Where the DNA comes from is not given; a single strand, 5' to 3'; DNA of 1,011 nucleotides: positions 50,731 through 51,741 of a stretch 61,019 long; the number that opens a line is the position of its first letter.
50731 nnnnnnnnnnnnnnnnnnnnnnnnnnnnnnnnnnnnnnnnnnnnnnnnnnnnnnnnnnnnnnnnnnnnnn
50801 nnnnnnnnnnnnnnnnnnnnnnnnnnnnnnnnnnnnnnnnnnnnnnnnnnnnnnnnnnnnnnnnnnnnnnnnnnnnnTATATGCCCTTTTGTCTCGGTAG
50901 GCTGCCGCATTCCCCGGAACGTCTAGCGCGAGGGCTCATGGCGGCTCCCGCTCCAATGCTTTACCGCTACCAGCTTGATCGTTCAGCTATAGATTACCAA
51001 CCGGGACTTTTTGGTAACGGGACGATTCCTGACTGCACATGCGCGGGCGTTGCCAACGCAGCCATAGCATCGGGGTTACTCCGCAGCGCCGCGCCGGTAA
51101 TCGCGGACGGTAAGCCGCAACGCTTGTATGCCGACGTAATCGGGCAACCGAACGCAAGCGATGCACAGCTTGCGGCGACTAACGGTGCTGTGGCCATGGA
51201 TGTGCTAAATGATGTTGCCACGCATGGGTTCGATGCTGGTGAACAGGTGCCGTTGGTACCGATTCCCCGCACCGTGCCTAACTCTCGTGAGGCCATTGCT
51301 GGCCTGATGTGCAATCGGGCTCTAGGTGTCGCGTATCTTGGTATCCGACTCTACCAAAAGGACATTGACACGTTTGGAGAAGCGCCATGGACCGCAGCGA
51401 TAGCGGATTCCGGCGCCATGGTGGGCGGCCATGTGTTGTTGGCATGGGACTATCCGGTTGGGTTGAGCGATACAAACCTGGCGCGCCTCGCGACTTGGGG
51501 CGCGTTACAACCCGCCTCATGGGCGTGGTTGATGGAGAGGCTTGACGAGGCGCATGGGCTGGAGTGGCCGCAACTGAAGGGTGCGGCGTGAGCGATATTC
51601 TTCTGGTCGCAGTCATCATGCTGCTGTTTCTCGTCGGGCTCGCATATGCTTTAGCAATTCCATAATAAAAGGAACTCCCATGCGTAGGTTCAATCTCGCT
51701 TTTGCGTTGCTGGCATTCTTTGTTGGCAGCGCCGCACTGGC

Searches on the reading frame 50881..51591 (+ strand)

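Call 11: search_protein_families(library=phrogs, proteins=[window:50881-51591:+], max_evalue=0.001)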
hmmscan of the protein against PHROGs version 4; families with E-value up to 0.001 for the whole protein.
window:50881-51591:+ (236 aa): 1 family
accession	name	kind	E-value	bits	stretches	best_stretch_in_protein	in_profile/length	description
phrog_19005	-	unknown function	1.5e-26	94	1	12-233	17-233/260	-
